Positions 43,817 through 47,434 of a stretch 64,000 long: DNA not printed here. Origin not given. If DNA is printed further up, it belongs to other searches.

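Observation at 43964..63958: Type IV pilus-like locus whose minor-pilin block is made of giant modular proteins and ends in a ~1873-aa stalked protein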

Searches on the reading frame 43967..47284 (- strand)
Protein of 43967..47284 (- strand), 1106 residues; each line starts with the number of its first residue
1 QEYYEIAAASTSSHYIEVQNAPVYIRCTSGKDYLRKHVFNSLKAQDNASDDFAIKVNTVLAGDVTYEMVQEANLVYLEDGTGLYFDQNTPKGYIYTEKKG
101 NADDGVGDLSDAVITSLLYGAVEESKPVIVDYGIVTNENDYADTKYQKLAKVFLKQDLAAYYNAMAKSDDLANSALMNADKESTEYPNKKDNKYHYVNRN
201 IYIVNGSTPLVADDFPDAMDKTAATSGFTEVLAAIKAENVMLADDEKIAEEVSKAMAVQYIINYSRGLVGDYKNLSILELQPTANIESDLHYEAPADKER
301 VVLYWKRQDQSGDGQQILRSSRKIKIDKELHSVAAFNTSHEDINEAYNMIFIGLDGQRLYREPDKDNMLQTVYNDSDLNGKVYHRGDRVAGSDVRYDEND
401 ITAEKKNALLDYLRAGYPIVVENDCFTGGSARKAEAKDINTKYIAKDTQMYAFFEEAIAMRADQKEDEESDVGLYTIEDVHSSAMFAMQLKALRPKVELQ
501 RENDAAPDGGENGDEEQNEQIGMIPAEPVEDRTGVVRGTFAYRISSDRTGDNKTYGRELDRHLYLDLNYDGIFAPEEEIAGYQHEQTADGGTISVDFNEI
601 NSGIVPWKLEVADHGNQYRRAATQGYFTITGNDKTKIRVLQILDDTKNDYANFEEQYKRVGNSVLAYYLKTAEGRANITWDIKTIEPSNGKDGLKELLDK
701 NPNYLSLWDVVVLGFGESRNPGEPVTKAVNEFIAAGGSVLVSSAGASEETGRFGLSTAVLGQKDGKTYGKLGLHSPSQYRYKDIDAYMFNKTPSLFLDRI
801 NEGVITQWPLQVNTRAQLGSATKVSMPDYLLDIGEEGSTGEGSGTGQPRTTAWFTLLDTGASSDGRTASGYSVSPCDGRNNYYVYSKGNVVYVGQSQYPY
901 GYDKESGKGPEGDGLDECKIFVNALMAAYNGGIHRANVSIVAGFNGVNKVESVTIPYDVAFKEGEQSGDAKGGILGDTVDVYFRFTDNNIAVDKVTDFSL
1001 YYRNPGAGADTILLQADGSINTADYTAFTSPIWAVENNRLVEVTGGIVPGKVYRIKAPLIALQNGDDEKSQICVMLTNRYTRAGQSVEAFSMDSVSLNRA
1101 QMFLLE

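Call 44: predict_structure(alignment_id=A2)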
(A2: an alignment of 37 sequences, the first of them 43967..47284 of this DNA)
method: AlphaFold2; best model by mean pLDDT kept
length: 1106 residues; sequences in the alignment: 37
mean_pLDDT: 71.8   pTM: 0.69
mean pLDDT of the five models: 71.8, 71.5, 71.4, 68.8, 65.2
residues with pLDDT >= 90: 176; 70-90: 540; 50-70: 179; < 50: 211
segments of 3 or more residues with pLDDT < 50: 1-56, 191-244, 246-271, 465-470, 503-519, 836-844, 942-974
pLDDT, mean of each block of 10 residues (from residue 1): 36 32 26 30 34 45 70 59 50 60 64 81 58 69 81 75 82 84 67 35 25 28 30 41 44 39 37 81 81 64 74 68 77 88 89 83 83 87 86 78 90 90 89 86 92 91 51 77 68 83 42 38 81 84 79 75 90 86 83 84 88 87 89 83 89 85 88 88 85 83 86 87 87 90 88 85 84 68 70 87 87 87 86 57 61 84 55 77 91 92 83 90 94 79 37 33 44 57 81 86 78 77 88 74 77 77 57 86 81 71 57
secondary structure, 60 per line:
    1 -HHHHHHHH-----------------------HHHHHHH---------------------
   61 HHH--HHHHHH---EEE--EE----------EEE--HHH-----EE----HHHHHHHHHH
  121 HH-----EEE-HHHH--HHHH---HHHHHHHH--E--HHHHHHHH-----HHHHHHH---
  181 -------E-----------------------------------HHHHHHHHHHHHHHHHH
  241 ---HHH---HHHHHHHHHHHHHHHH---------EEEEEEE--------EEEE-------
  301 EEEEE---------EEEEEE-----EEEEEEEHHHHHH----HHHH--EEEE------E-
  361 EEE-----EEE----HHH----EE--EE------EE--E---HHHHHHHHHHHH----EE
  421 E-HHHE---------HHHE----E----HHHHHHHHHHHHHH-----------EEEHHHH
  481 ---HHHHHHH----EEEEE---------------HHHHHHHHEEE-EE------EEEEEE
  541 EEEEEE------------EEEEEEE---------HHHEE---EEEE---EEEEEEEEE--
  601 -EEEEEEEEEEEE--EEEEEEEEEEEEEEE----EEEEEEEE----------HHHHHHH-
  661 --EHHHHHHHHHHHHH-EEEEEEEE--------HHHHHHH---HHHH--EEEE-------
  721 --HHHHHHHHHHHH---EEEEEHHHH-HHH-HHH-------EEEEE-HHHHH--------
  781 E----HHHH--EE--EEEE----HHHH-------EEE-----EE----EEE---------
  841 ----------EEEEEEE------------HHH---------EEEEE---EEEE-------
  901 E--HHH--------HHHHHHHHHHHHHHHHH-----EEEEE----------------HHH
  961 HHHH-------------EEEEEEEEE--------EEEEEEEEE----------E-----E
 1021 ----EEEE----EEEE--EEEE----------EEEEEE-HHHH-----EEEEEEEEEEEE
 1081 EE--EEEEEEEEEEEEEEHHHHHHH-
elements in order (helices of 4 or more, strands of 3 or more residues): H2-9 H33-39 H66-71 E75-77 E92-94 H111-122 E128-130 H132-135 H138-141 H145-152 H158-165 H171-177 H224-240 H250-265 E275-281 E290-293 E301-305 E315-320 E326-332 H333-338 H343-346 E349-352 E361-363 E369-371 H403-414 E419-421 H449-462 E474-476 H477-480 H484-490 E495-499 H515-522 E523-525 E535-546 E559-565 E583-586 E590-598 E602-613 E616-630 E635-642 H653-659 H664-676 E678-685 H694-700 H704-707 E710-713 H723-734 E738-742 H743-746 E762-766 H768-772 H786-789 E796-799 H804-807 E815-817 E829-831 E851-857 E882-886 E890-893 H915-931 E937-941 H958-964 E978-986 E995-1003 E1025-1028 E1033-1036 E1039-1042 E1053-1058 H1060-1063 E1069-1082 E1085-1098 H1099-1105

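Call 46: fold_search(model_id=the predicted structure, library=pdb)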
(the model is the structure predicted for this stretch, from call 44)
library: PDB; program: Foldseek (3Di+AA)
matches with E <= 10: 1312; with E <= 0.001: 32
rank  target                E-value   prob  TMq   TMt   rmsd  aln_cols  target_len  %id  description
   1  3s3s_A                7.4e-06  0.77  0.08  0.13  27.8       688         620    9  Transglutaminase 2 in complex with a novel inhibitor (released 2012-06-06)
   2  3s3p_A                9.7e-06  0.75  0.08  0.13  26.9       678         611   10  Transglutaminase 2 in complex with a novel inhibitor (released 2012-06-06)
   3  3s3j_A                1.4e-05  0.69  0.08  0.12  27.6       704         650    9  Transglutaminase 2 in complex with a novel inhibitor (released 2012-06-06)
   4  2q3z_A                1.9e-05  0.66  0.08  0.12  28.3       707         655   10  Transglutaminase 2 undergoes large conformational change upon activation (released 2007-10-23)
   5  7tvz_E                2.9e-05  0.38  0.07  0.10  32.6       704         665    9  Cryo-EM structure of human band 3-protein 4.2 complex in diagonal conformation (released 2022-06-08)
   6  6a8p_A                3.8e-05  0.51  0.08  0.11  31.6       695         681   10  Transglutaminase 2 mutant G224V in complex with GTP (released 2018-09-26)
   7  9a3v_A                4.2e-05  0.60  0.08  0.12  31.8       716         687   10  Predicted model of tissue transglutaminase 2 (TG2) in complex with plasma fibronectin type III modules 14 and 15 (FNII (released 2024-02-02)
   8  1l9m_A                4.2e-05  0.51  0.08  0.11  31.6       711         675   10  Three-dimensional structure of the human transglutaminase 3 enzyme: binding of calcium ions change structure for activ (released 2002-05-29)
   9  8oxy_A                4.4e-05  0.44  0.07  0.11  31.9       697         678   11  Transglutaminase 3 without calcium in complex with DH patient-derived Fab DH63-B02 (released 2023-10-18)
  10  9bc2_A                5.8e-05  0.41  0.08  0.11  27.3       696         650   10  Transglutaminase 2 - Open State (released 2024-07-03)
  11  7oci_G                6.1e-05  1.00  0.15  0.35  14.3       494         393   15  Cryo-EM structure of yeast Ost6p containing oligosaccharyltransferase complex (released 2022-02-16)
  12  1nug_B                1.5e-04  0.30  0.07  0.11  30.9       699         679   10  Role of Calcium Ions in the Activation and Activity of the Transglutaminase 3 Enzyme (2 calciums, 1 Mg, inactive form) (released 2003-04-22)
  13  9csd_A                1.5e-04  0.47  0.10  0.14  22.5       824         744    9  The Ectodomains of SPRING and S1P with the inhibitor PF-429242 (released 2025-04-23)
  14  9jzp_A                1.7e-04  0.96  0.08  0.26  19.7       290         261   12  Crystal structure of Nir2 C-terminal domain (released 2025-10-15)
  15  5tkv_B                2.5e-04  1.00  0.15  0.28   8.5       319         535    8  X-RAY CRYSTAL STRUCTURE OF THE "CLOSED" CONFORMATION OF CTP-INHIBITED E. COLI CYTIDINE TRIPHOSPHATE (CTP) SYNTHETASE (released 2017-04-26)
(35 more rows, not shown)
